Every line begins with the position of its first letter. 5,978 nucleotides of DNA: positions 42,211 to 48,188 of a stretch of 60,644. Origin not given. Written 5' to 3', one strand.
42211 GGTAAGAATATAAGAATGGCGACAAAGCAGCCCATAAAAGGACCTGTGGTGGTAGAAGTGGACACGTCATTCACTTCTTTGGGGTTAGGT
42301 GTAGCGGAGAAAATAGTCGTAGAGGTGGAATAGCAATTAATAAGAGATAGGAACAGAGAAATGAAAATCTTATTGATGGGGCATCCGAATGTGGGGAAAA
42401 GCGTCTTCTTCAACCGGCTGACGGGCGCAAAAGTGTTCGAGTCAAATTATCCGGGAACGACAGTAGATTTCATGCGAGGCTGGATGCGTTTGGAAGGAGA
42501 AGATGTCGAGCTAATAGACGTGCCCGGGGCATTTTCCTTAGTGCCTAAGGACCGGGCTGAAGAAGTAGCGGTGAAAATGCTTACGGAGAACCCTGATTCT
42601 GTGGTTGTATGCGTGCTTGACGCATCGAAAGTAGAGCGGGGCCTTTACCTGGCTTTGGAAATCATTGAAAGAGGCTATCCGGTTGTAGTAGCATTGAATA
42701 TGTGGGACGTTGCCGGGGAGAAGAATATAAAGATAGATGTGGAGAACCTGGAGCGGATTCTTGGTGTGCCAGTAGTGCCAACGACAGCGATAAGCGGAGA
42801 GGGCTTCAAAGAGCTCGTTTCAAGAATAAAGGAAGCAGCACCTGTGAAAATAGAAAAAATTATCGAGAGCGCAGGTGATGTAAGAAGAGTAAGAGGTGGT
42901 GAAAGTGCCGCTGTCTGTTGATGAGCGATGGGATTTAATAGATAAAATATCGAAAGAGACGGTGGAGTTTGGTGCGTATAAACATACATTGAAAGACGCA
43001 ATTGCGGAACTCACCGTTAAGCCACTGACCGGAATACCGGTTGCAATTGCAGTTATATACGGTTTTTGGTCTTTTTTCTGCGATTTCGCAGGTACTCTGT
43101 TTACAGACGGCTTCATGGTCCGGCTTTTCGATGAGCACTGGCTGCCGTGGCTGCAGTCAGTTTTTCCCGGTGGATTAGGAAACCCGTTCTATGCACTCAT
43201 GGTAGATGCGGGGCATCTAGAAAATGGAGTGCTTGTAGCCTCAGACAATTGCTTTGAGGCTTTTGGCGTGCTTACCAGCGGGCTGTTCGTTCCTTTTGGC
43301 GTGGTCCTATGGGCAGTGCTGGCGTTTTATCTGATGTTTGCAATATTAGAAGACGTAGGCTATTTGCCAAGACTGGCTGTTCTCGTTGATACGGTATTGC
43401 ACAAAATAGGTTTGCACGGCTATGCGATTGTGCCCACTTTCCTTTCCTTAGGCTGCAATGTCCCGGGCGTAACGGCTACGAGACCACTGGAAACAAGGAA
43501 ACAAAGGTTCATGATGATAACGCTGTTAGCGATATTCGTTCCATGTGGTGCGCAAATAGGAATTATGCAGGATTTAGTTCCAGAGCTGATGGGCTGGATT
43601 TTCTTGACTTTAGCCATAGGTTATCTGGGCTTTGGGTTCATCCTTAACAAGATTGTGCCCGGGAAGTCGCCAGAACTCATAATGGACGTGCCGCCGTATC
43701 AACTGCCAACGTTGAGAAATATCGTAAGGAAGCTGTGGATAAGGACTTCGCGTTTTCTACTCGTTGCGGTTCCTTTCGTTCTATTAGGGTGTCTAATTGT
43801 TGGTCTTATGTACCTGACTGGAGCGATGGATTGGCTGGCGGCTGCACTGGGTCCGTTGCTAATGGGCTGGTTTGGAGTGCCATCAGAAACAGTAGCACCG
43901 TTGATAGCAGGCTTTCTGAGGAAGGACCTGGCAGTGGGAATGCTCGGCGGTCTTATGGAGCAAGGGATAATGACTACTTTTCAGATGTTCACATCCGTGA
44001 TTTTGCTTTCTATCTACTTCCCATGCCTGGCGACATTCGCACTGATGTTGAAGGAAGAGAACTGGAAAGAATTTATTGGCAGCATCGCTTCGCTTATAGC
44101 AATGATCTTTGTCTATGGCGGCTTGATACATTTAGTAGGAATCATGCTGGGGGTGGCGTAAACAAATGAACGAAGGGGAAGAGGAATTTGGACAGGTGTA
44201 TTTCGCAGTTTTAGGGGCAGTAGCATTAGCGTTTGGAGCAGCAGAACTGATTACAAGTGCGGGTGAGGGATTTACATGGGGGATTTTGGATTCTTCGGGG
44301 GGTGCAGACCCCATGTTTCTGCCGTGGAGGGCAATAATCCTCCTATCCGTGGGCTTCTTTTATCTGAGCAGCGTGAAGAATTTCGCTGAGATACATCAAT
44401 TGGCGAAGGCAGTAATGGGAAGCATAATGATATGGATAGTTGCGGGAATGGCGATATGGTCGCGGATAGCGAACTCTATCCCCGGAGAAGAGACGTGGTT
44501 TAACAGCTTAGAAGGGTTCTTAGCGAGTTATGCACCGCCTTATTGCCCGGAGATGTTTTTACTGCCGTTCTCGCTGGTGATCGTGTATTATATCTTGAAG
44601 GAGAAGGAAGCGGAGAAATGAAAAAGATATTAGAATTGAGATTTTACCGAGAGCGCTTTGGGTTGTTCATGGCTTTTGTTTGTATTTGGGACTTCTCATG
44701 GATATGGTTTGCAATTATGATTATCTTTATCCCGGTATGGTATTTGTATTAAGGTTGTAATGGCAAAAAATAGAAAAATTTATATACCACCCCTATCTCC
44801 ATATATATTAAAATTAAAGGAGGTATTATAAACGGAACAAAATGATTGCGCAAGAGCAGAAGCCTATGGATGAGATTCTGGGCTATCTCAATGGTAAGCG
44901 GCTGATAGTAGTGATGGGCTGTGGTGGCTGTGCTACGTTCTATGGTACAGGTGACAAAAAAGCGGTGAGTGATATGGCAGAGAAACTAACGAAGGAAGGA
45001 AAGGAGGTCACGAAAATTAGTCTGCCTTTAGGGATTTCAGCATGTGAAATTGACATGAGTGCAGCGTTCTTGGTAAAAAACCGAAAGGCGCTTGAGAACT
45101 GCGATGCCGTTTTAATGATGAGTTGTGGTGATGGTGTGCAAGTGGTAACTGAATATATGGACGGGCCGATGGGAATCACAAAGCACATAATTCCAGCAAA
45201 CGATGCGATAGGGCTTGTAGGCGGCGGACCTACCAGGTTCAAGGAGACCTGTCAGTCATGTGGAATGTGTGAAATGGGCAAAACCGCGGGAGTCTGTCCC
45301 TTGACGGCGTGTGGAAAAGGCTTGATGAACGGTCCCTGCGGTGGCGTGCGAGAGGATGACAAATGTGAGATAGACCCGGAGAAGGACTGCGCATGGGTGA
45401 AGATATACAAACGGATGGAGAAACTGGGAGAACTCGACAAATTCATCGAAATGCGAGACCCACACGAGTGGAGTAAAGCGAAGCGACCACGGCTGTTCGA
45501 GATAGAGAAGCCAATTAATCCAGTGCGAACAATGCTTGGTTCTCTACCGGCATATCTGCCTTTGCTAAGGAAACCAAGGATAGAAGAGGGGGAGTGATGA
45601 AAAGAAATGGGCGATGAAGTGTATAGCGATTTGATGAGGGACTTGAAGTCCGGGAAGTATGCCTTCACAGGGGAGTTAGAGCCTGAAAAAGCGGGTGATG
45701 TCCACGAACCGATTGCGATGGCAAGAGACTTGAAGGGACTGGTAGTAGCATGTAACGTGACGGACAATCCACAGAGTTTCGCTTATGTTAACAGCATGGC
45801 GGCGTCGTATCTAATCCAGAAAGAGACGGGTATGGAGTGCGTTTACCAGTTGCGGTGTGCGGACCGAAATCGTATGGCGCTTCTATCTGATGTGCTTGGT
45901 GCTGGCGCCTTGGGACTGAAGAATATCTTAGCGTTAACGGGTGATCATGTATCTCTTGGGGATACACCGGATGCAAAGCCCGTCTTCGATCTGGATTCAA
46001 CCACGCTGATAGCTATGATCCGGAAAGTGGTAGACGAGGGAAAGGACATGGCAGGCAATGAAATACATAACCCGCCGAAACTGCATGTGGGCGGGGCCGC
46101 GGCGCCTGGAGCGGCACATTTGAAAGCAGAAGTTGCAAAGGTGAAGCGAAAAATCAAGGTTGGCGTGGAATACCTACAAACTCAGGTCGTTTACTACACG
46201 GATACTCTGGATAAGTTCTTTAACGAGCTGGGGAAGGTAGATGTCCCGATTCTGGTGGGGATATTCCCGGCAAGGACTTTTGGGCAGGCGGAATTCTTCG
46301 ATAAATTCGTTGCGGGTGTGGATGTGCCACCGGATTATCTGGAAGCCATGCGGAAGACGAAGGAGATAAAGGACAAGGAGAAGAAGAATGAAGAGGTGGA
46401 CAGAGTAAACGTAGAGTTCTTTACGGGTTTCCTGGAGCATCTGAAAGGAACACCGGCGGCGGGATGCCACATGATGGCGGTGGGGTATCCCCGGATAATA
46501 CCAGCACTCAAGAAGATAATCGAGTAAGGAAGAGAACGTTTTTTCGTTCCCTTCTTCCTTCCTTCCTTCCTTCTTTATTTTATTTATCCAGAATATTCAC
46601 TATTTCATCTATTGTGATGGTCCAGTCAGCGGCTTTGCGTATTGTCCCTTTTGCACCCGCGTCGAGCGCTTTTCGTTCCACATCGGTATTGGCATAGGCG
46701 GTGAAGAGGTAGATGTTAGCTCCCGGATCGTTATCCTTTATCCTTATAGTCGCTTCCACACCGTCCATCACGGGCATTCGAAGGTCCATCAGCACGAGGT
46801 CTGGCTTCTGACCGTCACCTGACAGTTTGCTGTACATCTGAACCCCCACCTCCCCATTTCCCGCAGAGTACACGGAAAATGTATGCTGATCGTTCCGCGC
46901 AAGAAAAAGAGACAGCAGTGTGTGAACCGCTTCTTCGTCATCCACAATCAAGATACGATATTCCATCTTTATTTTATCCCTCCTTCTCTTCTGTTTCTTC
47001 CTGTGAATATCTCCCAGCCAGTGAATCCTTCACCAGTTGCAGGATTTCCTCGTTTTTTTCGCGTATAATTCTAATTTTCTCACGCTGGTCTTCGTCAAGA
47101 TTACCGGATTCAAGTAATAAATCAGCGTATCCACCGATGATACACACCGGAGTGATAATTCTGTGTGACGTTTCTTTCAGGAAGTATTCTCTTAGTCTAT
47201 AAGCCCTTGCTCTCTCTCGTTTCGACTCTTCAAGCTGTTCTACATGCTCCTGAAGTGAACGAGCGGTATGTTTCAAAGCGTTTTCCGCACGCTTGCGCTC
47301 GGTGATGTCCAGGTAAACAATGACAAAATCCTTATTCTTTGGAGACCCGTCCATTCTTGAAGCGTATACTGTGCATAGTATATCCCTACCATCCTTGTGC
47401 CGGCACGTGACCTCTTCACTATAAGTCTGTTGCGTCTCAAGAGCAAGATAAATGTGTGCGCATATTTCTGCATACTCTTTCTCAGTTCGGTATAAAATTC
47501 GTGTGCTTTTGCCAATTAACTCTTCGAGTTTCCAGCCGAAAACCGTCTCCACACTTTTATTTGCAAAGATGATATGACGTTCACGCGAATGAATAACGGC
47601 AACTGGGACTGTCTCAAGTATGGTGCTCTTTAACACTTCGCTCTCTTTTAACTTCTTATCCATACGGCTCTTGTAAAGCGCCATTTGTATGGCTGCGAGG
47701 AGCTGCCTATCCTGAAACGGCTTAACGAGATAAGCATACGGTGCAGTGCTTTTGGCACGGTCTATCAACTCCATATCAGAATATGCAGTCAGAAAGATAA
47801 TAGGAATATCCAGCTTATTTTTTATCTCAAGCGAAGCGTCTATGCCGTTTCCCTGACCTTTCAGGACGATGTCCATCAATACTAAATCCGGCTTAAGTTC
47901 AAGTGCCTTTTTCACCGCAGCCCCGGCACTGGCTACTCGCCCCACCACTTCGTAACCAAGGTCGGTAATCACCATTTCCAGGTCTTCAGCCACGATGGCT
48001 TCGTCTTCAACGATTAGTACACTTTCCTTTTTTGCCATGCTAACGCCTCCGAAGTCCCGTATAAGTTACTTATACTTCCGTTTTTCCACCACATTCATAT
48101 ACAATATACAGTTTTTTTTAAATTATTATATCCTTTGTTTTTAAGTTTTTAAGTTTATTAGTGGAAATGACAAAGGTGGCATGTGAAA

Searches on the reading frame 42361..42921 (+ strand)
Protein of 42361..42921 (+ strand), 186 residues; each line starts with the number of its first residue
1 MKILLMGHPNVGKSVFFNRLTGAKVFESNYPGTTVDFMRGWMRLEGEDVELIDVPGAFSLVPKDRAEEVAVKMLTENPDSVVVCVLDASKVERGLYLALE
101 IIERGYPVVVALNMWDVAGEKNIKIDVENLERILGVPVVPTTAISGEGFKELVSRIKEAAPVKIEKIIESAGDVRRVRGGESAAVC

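Call 8: search_protein_families(library=pfam, proteins=[window:42361-42921:+], max_evalue=0.001)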
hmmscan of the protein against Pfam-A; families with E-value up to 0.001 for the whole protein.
window:42361-42921:+ (186 aa): 8 families
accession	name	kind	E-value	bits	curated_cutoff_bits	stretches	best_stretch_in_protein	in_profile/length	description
PF02421.24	FeoB_N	-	1.6e-49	167.8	27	1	2-155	2-155/156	Ferrous iron transport protein B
PF01926.29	MMR_HSR1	-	6.2e-19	68.6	21.9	1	2-113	1-112/113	50S ribosome-binding GTPase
PF04548.22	AIG1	-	3.4e-08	33.5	27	1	2-92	2-97/212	AIG1 family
PF00350.29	Dynamin_N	-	2.9e-05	24.6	27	0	46-90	100-140/168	Dynamin family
PF00009.33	GTP_EFTU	-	7.1e-05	22.9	26.5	0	32-161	54-187/188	Elongation factor Tu GTP binding domain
PF03193.22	RsgA_GTPase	-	7.4e-05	23.1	30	0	77-158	22-106/174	RsgA GTPase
PF08477.19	Roc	-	7.5e-05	23.4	27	0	2-40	1-39/119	Ras of Complex, Roc, domain of DAPkinase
PF00071.28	Ras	-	0.00047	20.2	21.6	0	2-51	1-50/162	Ras family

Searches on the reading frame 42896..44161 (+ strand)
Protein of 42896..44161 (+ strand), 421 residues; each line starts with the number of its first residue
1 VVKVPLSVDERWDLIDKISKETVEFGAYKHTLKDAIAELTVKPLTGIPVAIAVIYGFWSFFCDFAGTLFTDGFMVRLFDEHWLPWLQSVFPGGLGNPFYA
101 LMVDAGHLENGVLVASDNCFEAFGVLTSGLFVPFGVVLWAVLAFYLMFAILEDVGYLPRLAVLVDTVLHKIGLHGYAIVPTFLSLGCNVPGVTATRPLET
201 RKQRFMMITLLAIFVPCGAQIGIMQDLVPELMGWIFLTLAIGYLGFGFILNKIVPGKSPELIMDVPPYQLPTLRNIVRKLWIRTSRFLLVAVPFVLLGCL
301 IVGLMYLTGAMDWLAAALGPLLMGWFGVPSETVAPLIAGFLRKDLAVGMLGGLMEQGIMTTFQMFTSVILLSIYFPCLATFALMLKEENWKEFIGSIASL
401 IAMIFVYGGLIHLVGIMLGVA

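Call 8: search_protein_families(library=pfam, proteins=[window:42896-44161:+], max_evalue=0.001)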
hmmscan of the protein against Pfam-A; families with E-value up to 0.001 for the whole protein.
window:42896-44161:+ (421 aa): 2 families
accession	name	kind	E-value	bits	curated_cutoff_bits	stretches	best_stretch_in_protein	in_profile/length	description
PF07670.19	Gate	-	4.6e-28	98.2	29.6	2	137-224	4-97/104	Nucleoside recognition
PF07664.17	FeoB_C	-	4.5e-13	49.2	26.6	1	235-283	4-54/54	Ferrous iron transport protein B C terminus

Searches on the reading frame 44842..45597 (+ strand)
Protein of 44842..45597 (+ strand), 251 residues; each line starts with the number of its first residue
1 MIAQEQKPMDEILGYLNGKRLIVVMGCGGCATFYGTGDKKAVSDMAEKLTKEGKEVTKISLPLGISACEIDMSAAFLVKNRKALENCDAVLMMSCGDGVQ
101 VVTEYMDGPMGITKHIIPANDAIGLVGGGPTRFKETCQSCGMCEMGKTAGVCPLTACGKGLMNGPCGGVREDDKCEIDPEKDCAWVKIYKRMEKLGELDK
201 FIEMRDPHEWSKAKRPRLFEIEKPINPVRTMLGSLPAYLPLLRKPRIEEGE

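Call 22: search_protein_families(library=pfam, proteins=[window:44842-45597:+], max_evalue=0.001)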
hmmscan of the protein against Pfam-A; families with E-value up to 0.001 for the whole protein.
window:44842-45597:+ (251 aa): 1 family
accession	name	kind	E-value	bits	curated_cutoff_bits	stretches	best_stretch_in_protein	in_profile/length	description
PF12225.13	DUF5981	-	1.9e-28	98.4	23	1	131-211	16-95/95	Methylene-tetrahydrofolate reductase C terminal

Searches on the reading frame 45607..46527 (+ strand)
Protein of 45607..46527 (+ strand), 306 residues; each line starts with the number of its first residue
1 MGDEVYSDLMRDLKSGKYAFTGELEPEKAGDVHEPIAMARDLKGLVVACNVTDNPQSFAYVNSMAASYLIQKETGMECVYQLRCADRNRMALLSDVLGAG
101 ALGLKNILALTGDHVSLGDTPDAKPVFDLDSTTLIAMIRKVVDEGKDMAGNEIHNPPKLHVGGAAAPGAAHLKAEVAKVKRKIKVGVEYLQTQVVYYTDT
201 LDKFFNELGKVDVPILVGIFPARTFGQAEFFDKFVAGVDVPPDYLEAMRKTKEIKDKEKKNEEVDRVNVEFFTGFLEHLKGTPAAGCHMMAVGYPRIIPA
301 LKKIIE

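Call 22: search_protein_families(library=pfam, proteins=[window:45607-46527:+], max_evalue=0.001)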
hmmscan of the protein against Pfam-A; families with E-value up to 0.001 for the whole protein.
window:45607-46527:+ (306 aa): 1 family
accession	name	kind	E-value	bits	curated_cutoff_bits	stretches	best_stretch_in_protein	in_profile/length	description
PF02219.23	MTHFR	-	6.8e-30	104.8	24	1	13-292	6-273/287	Methylenetetrahydrofolate reductase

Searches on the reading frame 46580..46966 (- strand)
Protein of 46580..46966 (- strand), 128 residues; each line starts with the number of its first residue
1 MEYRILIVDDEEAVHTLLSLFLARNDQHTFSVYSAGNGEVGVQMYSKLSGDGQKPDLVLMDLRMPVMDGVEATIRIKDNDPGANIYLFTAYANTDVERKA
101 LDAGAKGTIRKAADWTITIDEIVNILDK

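Call 22: search_protein_families(library=pfam, proteins=[window:46580-46966:-], max_evalue=0.001)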
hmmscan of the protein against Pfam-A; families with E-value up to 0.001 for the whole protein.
window:46580-46966:- (128 aa): 1 family
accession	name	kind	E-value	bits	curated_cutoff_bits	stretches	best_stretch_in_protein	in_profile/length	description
PF00072.30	Response_reg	-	2.1e-21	76.6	30.2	1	5-114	1-102/111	Response regulator receiver domain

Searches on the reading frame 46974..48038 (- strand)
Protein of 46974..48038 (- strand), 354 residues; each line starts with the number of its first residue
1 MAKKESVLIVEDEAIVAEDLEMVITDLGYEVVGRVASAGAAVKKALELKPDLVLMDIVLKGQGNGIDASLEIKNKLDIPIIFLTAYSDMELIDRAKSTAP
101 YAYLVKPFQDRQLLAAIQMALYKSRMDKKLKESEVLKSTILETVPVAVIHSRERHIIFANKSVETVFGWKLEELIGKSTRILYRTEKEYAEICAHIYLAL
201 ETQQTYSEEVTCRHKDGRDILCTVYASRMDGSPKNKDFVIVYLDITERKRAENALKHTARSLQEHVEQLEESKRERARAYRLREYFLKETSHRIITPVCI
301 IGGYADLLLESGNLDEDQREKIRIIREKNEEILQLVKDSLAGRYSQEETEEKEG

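Call 22: search_protein_families(library=pfam, proteins=[window:46974-48038:-], max_evalue=0.001)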
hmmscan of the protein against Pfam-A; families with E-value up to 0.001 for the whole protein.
window:46974-48038:- (354 aa): 7 families
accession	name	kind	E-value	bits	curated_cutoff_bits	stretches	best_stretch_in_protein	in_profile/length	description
PF00072.30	Response_reg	-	2.4e-20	73.2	30.2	1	7-118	1-111/111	Response regulator receiver domain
PF08448.16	PAS_4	-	7.6e-11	42.7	23.1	1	144-250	6-110/110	PAS fold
PF13426.13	PAS_9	-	1.4e-10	41.8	27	1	151-247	7-103/103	PAS domain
PF00512.31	HisKA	-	6.1e-09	36.2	26.9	1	283-340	2-58/66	His Kinase A (phospho-acceptor) domain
PF00989.32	PAS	-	7.5e-09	36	22.6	1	138-235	4-102/113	PAS fold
PF08447.18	PAS_3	-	1.9e-05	25.3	25.6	1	156-218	1-64/89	PAS fold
PF13188.13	PAS_8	-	2.2e-05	24.6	21.8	1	139-181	5-49/65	PAS domain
